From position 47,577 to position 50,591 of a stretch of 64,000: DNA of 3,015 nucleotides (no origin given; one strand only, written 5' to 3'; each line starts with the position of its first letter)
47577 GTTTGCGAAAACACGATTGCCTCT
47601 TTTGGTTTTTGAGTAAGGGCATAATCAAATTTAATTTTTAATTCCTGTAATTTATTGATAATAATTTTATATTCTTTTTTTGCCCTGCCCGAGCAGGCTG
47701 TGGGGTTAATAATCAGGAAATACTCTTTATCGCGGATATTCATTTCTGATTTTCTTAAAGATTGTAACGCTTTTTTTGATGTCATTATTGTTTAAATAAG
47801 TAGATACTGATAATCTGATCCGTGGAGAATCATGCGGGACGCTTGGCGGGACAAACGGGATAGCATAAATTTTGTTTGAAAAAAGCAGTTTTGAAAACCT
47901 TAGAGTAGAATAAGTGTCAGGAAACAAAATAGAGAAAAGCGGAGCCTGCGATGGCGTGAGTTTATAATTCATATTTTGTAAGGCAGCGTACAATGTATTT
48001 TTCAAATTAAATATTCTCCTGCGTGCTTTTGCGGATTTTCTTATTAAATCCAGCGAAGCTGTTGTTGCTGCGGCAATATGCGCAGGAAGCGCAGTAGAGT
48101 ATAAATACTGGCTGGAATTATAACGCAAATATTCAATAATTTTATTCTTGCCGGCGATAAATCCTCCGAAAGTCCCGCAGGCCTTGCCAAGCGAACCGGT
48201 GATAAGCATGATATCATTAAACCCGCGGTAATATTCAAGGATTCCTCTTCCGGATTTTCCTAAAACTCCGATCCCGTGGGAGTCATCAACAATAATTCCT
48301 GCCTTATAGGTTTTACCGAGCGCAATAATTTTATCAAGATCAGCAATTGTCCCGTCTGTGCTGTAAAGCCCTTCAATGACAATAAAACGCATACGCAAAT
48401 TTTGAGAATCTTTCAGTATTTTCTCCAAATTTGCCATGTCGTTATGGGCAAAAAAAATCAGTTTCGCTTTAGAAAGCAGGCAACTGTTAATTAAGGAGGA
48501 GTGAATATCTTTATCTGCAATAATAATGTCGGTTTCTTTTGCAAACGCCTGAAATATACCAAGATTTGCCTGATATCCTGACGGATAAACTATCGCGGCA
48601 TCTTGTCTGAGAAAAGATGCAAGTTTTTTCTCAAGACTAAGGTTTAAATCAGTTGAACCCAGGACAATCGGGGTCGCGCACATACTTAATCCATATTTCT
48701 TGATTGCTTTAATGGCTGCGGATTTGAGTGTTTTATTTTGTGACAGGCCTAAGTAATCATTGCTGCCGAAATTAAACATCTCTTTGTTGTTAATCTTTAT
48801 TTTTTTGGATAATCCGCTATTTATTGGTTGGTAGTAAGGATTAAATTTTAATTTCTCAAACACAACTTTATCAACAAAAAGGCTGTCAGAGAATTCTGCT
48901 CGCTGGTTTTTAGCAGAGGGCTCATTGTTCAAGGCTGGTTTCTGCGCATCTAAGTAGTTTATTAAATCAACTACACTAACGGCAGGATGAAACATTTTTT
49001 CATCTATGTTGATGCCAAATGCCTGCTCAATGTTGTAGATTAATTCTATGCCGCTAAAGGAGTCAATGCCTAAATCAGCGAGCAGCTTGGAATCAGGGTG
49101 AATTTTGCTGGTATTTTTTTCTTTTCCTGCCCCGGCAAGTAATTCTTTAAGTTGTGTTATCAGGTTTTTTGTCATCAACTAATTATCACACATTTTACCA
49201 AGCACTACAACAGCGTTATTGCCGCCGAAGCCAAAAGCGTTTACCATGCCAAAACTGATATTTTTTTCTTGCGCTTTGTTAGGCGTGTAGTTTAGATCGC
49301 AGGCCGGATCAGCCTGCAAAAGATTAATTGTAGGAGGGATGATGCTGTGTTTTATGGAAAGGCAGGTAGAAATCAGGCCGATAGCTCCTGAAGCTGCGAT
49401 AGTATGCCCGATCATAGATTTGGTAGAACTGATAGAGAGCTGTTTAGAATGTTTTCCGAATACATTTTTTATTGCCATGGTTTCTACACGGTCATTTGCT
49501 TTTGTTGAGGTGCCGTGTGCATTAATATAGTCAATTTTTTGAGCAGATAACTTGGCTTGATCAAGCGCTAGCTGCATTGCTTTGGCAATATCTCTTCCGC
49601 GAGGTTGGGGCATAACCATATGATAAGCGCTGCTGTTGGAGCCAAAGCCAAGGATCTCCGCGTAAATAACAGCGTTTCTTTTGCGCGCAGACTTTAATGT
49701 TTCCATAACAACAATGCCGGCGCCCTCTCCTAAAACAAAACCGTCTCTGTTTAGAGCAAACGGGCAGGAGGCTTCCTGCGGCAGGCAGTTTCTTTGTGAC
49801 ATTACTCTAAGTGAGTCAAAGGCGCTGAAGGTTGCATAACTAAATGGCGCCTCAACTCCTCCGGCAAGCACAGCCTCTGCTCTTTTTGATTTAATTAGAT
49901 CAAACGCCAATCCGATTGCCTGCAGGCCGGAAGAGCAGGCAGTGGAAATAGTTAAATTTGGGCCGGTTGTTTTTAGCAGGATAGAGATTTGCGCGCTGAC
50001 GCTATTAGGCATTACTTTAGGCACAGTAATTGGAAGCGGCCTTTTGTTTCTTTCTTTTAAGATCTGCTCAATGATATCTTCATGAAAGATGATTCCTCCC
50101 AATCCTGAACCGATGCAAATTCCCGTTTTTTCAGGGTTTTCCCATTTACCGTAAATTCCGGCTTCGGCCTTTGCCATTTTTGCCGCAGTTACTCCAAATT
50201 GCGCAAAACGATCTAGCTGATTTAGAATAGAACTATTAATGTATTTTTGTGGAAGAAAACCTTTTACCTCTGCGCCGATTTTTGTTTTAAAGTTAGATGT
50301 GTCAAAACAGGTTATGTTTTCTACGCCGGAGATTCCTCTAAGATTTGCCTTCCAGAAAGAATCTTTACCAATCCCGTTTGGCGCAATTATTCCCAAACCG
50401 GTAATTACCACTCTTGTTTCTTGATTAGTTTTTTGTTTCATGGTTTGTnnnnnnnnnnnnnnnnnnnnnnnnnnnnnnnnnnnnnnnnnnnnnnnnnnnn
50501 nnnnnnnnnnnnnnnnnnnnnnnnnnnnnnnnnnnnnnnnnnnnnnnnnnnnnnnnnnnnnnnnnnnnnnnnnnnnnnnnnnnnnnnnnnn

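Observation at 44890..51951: Six-gene operon built around an ACP-fused alpha-oxoamine synthase: candidate sphingoid-base / aminolipid (possibly phosphorylated) pathway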

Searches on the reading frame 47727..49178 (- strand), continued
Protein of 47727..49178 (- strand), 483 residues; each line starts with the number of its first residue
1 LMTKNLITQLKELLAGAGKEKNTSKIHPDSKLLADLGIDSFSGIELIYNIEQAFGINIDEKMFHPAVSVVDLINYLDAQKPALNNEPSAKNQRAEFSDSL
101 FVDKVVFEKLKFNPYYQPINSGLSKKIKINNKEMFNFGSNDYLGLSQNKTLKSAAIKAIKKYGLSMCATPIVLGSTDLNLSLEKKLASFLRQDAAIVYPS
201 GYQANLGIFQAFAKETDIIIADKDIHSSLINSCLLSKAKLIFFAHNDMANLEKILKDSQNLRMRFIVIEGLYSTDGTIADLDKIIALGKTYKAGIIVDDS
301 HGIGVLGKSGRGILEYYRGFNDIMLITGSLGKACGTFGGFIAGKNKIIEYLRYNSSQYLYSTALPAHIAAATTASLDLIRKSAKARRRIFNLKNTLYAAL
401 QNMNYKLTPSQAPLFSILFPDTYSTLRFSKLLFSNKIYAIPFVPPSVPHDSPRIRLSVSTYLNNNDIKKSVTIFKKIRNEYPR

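Call 49: find_encoding_contigs(protein=P0094, flank=9000, max_places=1)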
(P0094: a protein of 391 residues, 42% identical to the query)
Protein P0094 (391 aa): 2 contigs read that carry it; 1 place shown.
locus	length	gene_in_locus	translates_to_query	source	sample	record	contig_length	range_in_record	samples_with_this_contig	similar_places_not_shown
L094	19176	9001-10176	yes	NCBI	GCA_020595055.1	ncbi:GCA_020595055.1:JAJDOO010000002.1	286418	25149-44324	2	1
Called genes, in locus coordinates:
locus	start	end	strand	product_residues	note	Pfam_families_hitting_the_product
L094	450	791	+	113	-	PF01751:Toprim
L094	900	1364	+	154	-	PF09719:C_GCAxxG_C_C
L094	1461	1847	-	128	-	PF12732:YtxH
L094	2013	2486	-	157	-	PF01957:NfeD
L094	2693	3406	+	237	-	PF03824:NicO, PF13386:DsbD_2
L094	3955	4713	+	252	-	PF00484:Pro_CA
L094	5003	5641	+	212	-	PF09335:VTT_dom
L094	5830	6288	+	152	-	PF01381:HTH_3 (weak), PF12844:HTH_19 (weak)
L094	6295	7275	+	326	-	PF01040:UbiA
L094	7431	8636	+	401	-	PF00724:Oxidored_FMN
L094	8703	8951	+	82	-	PF00550:PP-binding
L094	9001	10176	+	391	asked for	PF00155:Aminotran_1_2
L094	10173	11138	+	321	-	PF00781:DAGK_cat, PF19279:YegS_C (weak)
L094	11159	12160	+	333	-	PF00586:AIRS, PF02769:AIRS_C (weak)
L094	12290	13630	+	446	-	PF00109:ketoacyl-synt, PF02801:Ketoacyl-synt_C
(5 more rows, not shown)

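Call 65: search_protein_families(library=pfam, proteins=[L089:12105-14468:+], max_evalue=0.001)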
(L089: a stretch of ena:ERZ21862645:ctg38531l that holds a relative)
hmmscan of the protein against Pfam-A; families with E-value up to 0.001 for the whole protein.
L089:12105-14468:+ (787 aa): 10 families
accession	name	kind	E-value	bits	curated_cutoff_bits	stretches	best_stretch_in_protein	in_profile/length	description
PF01370.27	Epimerase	-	7.9e-40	137.2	20.9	1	8-246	1-240/240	NAD dependent epimerase/dehydratase family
PF01073.25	3Beta_HSD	-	4.5e-25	88.7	22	1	10-228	2-224/280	3-beta hydroxysteroid dehydrogenase/isomerase family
PF16363.11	GDP_Man_Dehyd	-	1.9e-21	77.3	27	1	9-265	1-267/332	GDP-mannose 4,6 dehydratase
PF13460.12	NAD_binding_10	-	8.3e-21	75.1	27.2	1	12-131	1-112/184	NAD(P)H-binding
PF07993.18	NAD_binding_4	-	4.7e-19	69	20.1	1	10-193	1-213/258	Male sterility protein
PF04055.27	Radical_SAM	-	2.1e-14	54.4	29.5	1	458-592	2-145/166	Radical SAM superfamily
PF02719.21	Polysacc_synt_2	-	2.3e-10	40.6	20.2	1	8-117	1-128/293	Polysaccharide biosynthesis protein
PF05368.20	NmrA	-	4.8e-08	33.4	27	1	7-115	4-105/298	NmrA-like family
PF04321.23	RmlD_sub_bind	-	8e-08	32.1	27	1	7-188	2-154/287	RmlD substrate binding domain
PF13353.11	Fer4_12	-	4.9e-07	30.6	22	1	459-538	11-96/137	4Fe-4S single cluster domain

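Call 79: search_protein_families(library=pfam, proteins=[L013:5306-6760:+, L013:6763-7977:+, L013:9249-10157:+, L013:11204-12316:+, L013:15728-17188:-, L015:1099-2337:+, L015:2367-3143:+, L015:4431-6185:-, L015:5948-7315:-, L093:935-1951:+], max_evalue=0.001)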
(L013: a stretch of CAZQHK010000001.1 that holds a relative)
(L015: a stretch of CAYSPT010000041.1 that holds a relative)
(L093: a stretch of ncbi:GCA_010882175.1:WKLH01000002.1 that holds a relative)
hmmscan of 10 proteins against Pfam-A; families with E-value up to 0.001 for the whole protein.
L013:5306-6760:+ (484 aa): 1 family
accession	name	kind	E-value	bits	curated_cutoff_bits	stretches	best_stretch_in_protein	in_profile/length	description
PF06980.17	DUF1302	-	0.00011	21.8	23.2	1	273-354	274-367/541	Protein of unknown function (DUF1302)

L013:6763-7977:+ (404 aa): 1 family
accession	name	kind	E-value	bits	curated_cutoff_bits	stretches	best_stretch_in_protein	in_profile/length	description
PF00724.26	Oxidored_FMN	-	1.9e-61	208.7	27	2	13-256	7-257/342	NADH:flavin oxidoreductase / NADH oxidase family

L013:9249-10157:+ (302 aa): 0 families

L013:11204-12316:+ (370 aa): 1 family
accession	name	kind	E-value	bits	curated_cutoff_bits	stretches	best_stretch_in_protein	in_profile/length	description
PF00586.29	AIRS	-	6.7e-12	46.3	24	1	35-143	3-111/112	AIR synthase related protein, N-terminal domain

L013:15728-17188:- (486 aa): 5 families
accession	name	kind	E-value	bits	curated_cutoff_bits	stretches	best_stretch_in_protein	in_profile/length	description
PF14559.12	TPR_19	-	1.4e-07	32.1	25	0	146-209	5-64/68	Tetratricopeptide repeat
PF13428.12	TPR_14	-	5.6e-05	23.9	23.5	0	176-195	8-27/44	Tetratricopeptide repeat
PF07719.23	TPR_2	-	0.00016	22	27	0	133-161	2-30/34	Tetratricopeptide repeat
PF13424.12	TPR_12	-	0.00033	21.2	30.1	0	132-161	45-74/77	Tetratricopeptide repeat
PF13432.12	TPR_16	-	0.00047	21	32.7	1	136-203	1-64/65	Tetratricopeptide repeat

L015:1099-2337:+ (412 aa): 0 families

L015:2367-3143:+ (258 aa): 1 family
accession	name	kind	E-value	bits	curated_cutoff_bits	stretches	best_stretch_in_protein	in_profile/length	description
PF00724.26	Oxidored_FMN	-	3.1e-29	102.7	27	1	9-160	9-168/342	NADH:flavin oxidoreductase / NADH oxidase family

L015:4431-6185:- (584 aa): 0 families

L015:5948-7315:- (455 aa): 0 families

L093:935-1951:+ (338 aa): 2 families
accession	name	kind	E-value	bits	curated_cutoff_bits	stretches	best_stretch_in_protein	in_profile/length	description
PF00586.29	AIRS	-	1.7e-14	54.6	24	1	28-136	2-111/112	AIR synthase related protein, N-terminal domain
PF02769.27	AIRS_C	-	0.00018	22.2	23.1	1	191-299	49-154/156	AIR synthase related protein, C-terminal domain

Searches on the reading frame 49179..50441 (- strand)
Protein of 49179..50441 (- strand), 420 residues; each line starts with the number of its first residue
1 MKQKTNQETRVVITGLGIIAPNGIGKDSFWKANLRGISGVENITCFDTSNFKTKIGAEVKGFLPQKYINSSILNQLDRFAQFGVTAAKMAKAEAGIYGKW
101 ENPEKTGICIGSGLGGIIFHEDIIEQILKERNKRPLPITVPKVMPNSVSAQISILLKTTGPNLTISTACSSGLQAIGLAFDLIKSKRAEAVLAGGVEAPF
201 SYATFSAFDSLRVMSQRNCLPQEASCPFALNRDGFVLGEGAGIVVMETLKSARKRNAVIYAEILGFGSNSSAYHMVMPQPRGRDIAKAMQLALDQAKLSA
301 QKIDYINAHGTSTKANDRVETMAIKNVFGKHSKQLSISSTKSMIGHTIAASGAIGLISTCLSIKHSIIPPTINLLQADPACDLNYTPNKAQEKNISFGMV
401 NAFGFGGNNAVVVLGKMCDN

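Call 4: search_protein_families(library=pfam, proteins=[window:49179-50441:-], max_evalue=0.01)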
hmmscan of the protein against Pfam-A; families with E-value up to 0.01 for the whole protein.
window:49179-50441:- (420 aa): 3 families
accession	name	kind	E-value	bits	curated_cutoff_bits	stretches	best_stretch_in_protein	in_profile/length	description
PF00109.32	ketoacyl-synt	-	4.8e-47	161.1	20.8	1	9-252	2-252/252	Beta-ketoacyl synthase, N-terminal domain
PF02801.28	Ketoacyl-synt_C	-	8.1e-41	139.2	20.8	1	260-374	1-118/119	Beta-ketoacyl synthase, C-terminal domain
PF00108.29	Thiolase_N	-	3.2e-07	30.4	26.4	1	156-198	72-114/260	Thiolase, N-terminal domain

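Call 5: search_protein_families(library=ncbifam, proteins=[window:49179-50441:-], max_evalue=0.01)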
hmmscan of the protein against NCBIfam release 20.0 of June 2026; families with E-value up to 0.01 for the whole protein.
window:49179-50441:- (420 aa): 43 families (the best 25 are shown)
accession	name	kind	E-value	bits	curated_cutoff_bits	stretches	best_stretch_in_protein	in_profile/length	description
TIGR03150.1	fabF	equivalog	1.7e-146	488.1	493.75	1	10-414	2-406/407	beta-ketoacyl-ACP synthase II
NF005589.0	PRK07314.1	subfamily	8.6e-142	472.7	387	1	8-417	3-412/413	beta-ketoacyl-ACP synthase II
NF004970.0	PRK06333.1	subfamily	1e-118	396.9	525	1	7-417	2-422/424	beta-ketoacyl-ACP synthase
NF006274.0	PRK08439.1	equivalog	6.6e-109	364.4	621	1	10-416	3-405/406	beta-ketoacyl-ACP synthase II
NF006434.0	PRK08722.1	equivalog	1.5e-102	343.6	759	1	9-417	4-414/414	beta-ketoacyl-ACP synthase II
NF005076.0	PRK06501.1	equivalog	4.8e-87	292.6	629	2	127-416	133-422/425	beta-ketoacyl-ACP synthase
NF006587.0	PRK09116.1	equivalog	7e-83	278.6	470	1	9-417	2-407/408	beta-ketoacyl-ACP synthase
NF005935.0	PRK07967.1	equivalog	1e-76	258.4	630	1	10-417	3-404/406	beta-ketoacyl-ACP synthase I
NF005916.1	PRK07910.1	equivalog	4.2e-76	256.5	560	1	5-416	8-417/418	KasA/KasB family beta-ketoacyl-ACP synthase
NF004618.0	PRK05952.1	equivalog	2e-75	254.1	455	1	10-416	3-382/384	beta-ketoacyl-ACP synthase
NF006618.0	PRK09185.1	subfamily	1.4e-72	245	407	1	9-416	3-392/394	beta-ketoacyl-ACP synthase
NF005490.0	PRK07103.1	equivalog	2e-63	214.9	445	1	8-416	3-412/414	polyketide beta-ketoacyl:acyl carrier protein synthase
NF058662.1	cispenta_AmcF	equivalog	1.2e-59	202.2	325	1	150-414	110-367/369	cispentacin biosynthesis acyltransferase subunit AmcF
NF045894.1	PKS_plus_SDR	equivalog_domain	8.8e-45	152.8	1740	1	148-415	152-425/1515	type I polyketide synthase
NF040607.1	mycolic_Pks13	equivalog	1.4e-37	128.8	2100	1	148-416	250-525/1680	polyketide synthase Pks13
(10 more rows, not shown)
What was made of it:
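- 49179..50441 (-): FabF-like beta-ketoacyl-ACP synthase II (optional accessory gene of the cassette). NF005589 scores 472.7 against a cut-off of 387; TIGR03150 scores 488.1 against 493.75 (calls 4, 5).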
